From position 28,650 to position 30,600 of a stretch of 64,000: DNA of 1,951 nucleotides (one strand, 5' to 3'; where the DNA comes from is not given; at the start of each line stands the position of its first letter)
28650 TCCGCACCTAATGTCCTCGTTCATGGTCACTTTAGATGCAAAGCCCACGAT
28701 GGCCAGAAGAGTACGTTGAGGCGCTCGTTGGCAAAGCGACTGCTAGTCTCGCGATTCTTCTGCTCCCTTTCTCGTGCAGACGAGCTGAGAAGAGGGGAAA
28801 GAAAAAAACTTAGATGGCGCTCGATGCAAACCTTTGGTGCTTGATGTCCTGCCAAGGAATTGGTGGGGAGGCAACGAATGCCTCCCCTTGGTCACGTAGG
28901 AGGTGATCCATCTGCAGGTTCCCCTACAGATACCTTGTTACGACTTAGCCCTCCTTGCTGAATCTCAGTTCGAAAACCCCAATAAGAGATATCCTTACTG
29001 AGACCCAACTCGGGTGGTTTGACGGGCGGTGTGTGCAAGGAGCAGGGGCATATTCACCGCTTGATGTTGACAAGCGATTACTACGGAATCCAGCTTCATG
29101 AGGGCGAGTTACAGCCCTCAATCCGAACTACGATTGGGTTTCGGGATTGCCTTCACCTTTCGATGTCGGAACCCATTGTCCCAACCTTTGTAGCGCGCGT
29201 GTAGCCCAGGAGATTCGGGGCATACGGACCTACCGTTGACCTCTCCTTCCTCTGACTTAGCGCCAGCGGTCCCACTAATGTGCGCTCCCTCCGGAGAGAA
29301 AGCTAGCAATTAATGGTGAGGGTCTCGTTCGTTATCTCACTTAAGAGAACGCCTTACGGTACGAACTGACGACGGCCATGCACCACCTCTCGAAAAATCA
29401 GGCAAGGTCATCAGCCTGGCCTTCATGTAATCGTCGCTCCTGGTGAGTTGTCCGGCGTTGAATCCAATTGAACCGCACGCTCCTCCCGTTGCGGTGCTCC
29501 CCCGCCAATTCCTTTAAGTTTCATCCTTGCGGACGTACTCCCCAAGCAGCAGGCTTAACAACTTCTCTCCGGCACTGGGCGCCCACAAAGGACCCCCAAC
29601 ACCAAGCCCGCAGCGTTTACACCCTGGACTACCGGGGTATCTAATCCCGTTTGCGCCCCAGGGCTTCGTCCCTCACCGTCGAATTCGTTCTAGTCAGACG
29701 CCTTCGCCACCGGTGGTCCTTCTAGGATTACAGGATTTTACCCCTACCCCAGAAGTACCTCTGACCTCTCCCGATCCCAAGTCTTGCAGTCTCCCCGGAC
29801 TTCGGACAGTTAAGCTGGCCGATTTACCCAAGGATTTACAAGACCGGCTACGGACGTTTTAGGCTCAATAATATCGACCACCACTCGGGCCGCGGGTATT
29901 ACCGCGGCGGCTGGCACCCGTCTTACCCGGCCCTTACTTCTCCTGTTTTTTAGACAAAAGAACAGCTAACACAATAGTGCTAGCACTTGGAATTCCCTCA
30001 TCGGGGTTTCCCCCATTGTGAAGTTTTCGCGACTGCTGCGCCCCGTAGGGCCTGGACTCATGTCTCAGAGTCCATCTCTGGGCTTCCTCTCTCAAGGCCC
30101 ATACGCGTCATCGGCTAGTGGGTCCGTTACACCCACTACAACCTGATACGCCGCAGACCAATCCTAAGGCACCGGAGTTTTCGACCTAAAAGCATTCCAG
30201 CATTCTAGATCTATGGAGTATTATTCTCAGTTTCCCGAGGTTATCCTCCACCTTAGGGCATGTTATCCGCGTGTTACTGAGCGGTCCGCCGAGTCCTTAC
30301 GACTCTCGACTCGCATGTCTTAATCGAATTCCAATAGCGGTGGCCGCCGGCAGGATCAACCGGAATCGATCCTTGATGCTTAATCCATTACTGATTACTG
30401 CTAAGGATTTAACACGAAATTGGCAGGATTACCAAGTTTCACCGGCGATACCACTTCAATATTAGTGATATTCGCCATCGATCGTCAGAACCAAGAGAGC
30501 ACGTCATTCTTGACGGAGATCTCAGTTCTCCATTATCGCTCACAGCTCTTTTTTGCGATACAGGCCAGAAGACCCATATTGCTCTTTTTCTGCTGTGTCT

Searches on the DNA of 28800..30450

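Call 44: search_rna_families(source=window, start=28800, end=30450, threshold=gathering, show_alignments=1)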
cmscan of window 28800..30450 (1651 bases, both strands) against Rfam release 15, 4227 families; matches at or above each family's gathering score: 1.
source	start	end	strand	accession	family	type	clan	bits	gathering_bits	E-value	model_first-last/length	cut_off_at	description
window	28898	30366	-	RF01959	SSU_rRNA_archaea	Gene; rRNA;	CL00111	1513.6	50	0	1-1478/1478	no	Archaeal small subunit ribosomal RNA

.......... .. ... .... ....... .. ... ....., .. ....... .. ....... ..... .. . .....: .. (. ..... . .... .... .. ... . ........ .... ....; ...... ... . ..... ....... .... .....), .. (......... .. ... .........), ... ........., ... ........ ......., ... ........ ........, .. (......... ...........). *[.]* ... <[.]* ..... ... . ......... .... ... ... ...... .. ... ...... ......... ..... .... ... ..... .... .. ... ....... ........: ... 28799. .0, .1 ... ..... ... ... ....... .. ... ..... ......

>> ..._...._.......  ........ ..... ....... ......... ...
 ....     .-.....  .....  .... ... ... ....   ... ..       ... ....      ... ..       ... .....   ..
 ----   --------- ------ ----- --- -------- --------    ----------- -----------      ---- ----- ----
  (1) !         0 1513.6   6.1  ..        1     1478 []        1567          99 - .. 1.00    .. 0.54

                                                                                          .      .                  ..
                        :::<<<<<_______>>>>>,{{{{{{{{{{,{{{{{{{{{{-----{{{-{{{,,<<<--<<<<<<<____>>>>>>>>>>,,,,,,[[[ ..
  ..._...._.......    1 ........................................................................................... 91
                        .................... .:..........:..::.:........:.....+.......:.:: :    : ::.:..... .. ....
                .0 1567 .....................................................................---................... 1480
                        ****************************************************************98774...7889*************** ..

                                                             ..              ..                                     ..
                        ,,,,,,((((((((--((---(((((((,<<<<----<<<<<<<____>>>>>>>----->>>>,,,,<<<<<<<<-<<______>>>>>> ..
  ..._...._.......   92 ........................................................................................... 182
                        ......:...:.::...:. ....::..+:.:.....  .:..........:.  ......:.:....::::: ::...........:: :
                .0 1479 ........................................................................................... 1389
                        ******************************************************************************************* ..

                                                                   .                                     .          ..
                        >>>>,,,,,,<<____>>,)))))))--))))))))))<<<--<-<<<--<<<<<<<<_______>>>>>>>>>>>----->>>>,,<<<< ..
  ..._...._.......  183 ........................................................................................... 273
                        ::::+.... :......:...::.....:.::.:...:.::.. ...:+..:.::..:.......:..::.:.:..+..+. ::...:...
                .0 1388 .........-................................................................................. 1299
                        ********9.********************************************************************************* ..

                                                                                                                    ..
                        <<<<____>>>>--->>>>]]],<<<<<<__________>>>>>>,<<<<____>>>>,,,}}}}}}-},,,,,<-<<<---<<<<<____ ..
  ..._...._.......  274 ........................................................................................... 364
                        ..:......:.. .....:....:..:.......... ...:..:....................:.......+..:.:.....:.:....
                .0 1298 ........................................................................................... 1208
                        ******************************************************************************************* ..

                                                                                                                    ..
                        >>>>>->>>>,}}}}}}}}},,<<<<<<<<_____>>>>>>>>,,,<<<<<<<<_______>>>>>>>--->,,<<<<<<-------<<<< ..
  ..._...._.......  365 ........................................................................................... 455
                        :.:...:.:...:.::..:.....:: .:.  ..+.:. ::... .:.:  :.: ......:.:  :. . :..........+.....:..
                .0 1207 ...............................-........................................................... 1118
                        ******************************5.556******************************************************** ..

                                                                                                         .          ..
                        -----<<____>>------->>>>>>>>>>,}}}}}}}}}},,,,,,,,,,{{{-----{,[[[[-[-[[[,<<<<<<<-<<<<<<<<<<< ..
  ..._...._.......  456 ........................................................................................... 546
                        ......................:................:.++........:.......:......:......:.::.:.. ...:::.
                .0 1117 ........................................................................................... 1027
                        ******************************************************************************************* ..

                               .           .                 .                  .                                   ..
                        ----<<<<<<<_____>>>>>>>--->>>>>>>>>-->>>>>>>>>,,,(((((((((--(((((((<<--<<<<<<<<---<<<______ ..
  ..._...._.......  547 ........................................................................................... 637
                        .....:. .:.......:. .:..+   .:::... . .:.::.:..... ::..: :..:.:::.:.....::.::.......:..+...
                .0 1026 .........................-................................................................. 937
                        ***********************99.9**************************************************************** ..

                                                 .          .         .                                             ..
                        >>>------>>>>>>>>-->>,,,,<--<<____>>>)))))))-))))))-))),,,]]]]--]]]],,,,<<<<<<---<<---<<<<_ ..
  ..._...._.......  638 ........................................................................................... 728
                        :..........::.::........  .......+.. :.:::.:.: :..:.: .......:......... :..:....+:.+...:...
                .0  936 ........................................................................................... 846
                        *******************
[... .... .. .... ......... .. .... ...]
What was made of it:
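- Tried and rejected: The first ~730 model positions shown have no spurious insertions (call 44).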
